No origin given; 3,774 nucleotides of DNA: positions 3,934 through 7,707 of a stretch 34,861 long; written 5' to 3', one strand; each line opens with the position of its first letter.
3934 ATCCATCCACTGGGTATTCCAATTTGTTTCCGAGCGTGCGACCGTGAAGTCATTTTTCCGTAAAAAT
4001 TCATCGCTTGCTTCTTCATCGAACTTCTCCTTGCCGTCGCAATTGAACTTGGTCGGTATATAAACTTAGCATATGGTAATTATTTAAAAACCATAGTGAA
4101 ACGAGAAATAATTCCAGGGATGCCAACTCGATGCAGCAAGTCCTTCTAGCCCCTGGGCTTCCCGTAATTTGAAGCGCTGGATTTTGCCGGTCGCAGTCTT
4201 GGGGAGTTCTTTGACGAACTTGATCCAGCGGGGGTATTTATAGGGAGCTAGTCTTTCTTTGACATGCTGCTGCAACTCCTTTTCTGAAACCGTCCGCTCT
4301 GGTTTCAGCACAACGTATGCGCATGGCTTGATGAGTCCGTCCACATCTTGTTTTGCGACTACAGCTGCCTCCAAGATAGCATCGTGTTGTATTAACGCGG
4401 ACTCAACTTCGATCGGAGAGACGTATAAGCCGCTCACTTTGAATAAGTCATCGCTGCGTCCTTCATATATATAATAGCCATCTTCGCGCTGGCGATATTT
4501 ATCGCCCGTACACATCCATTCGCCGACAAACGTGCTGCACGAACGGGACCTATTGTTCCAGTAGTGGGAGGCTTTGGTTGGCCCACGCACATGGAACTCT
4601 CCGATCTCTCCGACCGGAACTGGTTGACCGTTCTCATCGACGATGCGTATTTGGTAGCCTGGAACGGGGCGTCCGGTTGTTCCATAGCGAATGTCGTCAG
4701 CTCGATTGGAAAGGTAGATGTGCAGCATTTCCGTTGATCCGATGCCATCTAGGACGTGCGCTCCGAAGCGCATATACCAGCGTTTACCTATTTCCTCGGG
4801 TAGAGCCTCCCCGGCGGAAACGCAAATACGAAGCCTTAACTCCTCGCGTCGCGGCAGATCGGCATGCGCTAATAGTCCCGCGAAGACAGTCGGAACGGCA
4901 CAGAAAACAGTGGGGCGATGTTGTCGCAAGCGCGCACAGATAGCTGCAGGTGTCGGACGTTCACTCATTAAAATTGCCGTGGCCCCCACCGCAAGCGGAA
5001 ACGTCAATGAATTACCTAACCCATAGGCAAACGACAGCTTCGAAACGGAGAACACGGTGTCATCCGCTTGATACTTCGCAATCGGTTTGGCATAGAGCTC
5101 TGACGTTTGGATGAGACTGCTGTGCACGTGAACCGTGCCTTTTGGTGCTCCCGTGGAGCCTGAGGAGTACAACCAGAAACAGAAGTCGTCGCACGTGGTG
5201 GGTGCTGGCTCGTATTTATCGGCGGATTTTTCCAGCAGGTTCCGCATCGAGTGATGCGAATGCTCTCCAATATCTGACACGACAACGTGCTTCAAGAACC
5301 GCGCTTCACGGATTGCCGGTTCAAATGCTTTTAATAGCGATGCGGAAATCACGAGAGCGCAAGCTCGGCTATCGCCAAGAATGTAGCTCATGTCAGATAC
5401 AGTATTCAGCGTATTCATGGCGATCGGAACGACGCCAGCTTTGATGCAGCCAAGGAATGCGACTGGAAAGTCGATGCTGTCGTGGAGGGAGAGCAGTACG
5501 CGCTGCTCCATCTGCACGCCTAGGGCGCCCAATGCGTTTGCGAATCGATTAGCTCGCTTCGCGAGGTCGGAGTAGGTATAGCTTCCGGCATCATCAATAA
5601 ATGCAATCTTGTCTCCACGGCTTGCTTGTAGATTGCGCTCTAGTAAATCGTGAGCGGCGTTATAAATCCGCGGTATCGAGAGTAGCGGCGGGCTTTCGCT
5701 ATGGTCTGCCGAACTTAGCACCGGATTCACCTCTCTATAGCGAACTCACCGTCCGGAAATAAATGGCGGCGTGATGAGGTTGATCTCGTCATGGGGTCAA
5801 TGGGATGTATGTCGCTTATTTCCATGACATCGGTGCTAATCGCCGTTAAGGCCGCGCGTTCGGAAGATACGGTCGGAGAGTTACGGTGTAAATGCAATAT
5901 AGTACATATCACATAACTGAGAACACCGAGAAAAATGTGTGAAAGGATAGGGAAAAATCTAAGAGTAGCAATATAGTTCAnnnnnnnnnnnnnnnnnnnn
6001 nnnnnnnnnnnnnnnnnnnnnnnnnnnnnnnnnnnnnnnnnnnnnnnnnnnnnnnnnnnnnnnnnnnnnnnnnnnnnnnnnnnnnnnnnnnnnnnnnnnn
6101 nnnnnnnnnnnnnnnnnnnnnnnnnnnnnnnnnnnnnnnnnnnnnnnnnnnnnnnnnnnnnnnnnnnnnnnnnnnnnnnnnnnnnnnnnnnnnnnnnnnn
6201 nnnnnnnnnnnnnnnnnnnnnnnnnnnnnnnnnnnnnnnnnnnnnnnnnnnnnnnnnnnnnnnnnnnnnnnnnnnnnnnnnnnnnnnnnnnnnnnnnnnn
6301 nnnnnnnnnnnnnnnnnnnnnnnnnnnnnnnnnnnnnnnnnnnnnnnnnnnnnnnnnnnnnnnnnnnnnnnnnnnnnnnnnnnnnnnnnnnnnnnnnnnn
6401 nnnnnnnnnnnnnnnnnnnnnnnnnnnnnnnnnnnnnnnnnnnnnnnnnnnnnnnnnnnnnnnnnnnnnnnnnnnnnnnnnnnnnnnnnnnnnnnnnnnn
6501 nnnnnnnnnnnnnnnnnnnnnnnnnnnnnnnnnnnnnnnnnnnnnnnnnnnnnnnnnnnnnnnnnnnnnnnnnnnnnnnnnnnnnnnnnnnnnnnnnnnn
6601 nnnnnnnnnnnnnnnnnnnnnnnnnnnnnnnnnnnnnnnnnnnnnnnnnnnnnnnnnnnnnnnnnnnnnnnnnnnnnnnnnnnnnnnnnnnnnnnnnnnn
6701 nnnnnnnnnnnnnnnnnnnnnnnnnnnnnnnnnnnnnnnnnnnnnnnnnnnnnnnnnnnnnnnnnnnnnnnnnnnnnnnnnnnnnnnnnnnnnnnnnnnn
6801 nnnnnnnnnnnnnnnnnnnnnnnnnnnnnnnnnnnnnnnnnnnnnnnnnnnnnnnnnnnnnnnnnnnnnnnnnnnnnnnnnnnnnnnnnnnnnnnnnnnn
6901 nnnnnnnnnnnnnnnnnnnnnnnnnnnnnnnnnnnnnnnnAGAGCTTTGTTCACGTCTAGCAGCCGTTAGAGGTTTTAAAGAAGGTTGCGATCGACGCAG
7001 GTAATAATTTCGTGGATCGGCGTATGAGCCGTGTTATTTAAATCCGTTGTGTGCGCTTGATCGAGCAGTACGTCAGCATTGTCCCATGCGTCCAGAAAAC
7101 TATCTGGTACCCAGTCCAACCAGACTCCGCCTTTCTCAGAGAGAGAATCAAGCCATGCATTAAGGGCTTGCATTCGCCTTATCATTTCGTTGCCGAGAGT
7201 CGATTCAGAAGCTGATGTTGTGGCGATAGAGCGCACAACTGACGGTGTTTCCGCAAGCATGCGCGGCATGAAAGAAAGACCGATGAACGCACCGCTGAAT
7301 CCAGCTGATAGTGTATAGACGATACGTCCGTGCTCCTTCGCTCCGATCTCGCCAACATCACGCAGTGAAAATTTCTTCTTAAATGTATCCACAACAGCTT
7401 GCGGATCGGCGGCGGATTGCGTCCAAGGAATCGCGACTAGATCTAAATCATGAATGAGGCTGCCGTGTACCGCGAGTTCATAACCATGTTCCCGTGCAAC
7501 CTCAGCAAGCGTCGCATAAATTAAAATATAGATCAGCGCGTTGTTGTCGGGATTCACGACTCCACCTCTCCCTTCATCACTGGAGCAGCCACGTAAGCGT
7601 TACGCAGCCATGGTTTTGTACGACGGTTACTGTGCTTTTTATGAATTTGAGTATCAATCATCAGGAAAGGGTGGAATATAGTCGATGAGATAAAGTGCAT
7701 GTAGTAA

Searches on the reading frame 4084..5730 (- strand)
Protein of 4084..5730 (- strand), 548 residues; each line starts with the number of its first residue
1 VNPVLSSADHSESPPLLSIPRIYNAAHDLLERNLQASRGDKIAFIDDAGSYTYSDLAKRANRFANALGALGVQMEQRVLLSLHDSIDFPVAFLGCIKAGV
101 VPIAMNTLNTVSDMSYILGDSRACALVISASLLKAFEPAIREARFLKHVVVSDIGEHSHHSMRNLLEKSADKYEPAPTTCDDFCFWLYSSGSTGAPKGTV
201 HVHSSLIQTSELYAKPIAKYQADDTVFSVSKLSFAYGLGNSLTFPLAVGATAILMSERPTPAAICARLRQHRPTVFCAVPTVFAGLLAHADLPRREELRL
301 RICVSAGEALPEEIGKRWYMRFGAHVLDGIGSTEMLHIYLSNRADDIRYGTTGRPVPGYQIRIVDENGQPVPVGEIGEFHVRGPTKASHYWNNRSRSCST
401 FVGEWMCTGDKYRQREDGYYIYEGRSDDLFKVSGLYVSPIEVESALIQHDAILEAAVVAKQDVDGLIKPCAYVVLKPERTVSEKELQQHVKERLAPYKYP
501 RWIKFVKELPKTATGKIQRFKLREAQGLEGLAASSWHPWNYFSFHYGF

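Call 19: search_protein_families(library=pfam, proteins=[window:4084-5730:-], max_evalue=0.01)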
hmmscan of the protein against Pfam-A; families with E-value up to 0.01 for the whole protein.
window:4084-5730:- (548 aa): 2 families
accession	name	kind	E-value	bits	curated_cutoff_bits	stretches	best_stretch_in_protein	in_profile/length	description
PF00501.34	AMP-binding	-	8.5e-82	275.4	29.9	1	36-391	6-384/384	AMP-binding enzyme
PF13193.12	AMP-binding_C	-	7.8e-21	75.2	24.5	1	441-516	1-76/76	AMP-binding enzyme C-terminal domain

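Call 75: find_homologous_proteins(query=window:4084-5730:-, max_evalue=1e-50)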
Query window:4084-5730:- (548 aa): 8000 proteins with E <= 1e-50 among 8000 candidates; the best 120 are listed.
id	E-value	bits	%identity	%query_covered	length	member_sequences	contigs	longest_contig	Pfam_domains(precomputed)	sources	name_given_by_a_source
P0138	0.0e+0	1257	100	99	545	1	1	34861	PF00501.35,PF13193.13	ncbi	-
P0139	1.3e-264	897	74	95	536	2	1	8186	PF00501.35,PF13193.13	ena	-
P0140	1.1e-260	884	73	95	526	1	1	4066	PF00501.35,PF13193.13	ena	-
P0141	9.3e-259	878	71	97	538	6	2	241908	PF00501.35,PF13193.13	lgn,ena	-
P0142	5.4e-257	872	72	95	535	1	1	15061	PF00501.35,PF13193.13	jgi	jgi:benzoate-CoA ligase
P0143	1.9e-255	867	70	96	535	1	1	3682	PF00501.35,PF13193.13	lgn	-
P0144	4.9e-255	866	72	95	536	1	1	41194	PF00501.35,PF13193.13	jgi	jgi:benzoate-CoA ligase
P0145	5.1e-253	859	70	95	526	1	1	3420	PF00501.35,PF13193.13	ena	-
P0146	6.2e-253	859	69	95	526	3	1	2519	PF00501.35,PF13193.13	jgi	jgi:benzoate-CoA ligase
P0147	7.3e-253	858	71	95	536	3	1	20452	PF00501.35,PF13193.13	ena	-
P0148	1.2e-252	858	70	95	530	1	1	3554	PF00501.35,PF13193.13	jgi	jgi:benzoate-CoA ligase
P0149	2.5e-252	857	71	95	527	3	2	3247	PF00501.35,PF13193.13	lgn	-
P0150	2.5e-252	857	71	95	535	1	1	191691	PF00501.35,PF13193.13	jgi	jgi:benzoate-CoA ligase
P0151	8.3e-252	855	71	95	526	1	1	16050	PF00501.35,PF13193.13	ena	-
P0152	1.0e-251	855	69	95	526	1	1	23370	PF00501.35,PF13193.13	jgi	jgi:benzoate-CoA ligase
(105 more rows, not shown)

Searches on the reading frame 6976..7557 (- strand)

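Call 19: search_protein_families(library=pfam, proteins=[window:6976-7557:-], max_evalue=0.01)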
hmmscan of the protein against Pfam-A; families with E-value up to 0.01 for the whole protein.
window:6976-7557:- (193 aa): 0 families

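Call 68: search_protein_families(library=phrogs, proteins=[window:6976-7557:-], max_evalue=0.01)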
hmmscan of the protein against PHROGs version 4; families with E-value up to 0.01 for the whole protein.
window:6976-7557:- (193 aa): 2 families
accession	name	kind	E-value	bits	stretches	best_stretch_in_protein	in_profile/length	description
phrog_35913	-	unknown function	2.8e-33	115.8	1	2-105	7-110/111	-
phrog_31354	-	unknown function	3.5e-07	31.3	1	7-66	13-72/113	-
